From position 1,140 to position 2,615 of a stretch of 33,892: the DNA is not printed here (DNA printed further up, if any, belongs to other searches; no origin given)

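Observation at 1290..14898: Orphan small-acid / 2-oxoacid tailoring cassette inside a glycan locus (CitE-like lyase, PrpD-like dehydratase, split TtdAB-type hydro-lyase, Ppd-like decarboxylase, AKR, FkbM methyltransferase, ATP-grasp ligase)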

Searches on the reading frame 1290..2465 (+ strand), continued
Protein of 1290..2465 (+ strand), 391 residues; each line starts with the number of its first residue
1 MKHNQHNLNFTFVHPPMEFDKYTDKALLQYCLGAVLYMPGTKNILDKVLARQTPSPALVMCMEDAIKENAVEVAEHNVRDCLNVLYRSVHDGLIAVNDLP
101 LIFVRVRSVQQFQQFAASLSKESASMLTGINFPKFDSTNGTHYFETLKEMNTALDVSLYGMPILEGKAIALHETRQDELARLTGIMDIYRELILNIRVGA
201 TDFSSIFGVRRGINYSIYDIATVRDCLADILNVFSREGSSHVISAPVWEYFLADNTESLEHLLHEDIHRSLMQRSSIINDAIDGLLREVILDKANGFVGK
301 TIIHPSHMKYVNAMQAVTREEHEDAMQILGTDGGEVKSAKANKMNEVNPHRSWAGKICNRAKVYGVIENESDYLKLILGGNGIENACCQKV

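Call 59: search_solved_structures(query=A3, max_evalue=10, show_alignments=3)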
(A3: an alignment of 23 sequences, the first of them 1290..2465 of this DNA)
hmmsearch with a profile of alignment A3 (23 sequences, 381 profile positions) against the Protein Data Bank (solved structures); distinct sequences matched with E-value up to 10: 4.
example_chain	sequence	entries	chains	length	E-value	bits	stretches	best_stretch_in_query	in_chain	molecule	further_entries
5ugr_A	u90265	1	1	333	0.0043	19.1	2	295-339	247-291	Malyl-CoA lyase/beta-methylmalyl-CoA lyase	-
5vxc_A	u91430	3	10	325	0.031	16.2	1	285-314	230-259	Citrate lyase subunit beta-like protein, mitochondrial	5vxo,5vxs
3qll_A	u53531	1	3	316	0.039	15.9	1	282-342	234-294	Citrate lyase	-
7sba_J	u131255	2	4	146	0.49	12.3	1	157-188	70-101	Cas11d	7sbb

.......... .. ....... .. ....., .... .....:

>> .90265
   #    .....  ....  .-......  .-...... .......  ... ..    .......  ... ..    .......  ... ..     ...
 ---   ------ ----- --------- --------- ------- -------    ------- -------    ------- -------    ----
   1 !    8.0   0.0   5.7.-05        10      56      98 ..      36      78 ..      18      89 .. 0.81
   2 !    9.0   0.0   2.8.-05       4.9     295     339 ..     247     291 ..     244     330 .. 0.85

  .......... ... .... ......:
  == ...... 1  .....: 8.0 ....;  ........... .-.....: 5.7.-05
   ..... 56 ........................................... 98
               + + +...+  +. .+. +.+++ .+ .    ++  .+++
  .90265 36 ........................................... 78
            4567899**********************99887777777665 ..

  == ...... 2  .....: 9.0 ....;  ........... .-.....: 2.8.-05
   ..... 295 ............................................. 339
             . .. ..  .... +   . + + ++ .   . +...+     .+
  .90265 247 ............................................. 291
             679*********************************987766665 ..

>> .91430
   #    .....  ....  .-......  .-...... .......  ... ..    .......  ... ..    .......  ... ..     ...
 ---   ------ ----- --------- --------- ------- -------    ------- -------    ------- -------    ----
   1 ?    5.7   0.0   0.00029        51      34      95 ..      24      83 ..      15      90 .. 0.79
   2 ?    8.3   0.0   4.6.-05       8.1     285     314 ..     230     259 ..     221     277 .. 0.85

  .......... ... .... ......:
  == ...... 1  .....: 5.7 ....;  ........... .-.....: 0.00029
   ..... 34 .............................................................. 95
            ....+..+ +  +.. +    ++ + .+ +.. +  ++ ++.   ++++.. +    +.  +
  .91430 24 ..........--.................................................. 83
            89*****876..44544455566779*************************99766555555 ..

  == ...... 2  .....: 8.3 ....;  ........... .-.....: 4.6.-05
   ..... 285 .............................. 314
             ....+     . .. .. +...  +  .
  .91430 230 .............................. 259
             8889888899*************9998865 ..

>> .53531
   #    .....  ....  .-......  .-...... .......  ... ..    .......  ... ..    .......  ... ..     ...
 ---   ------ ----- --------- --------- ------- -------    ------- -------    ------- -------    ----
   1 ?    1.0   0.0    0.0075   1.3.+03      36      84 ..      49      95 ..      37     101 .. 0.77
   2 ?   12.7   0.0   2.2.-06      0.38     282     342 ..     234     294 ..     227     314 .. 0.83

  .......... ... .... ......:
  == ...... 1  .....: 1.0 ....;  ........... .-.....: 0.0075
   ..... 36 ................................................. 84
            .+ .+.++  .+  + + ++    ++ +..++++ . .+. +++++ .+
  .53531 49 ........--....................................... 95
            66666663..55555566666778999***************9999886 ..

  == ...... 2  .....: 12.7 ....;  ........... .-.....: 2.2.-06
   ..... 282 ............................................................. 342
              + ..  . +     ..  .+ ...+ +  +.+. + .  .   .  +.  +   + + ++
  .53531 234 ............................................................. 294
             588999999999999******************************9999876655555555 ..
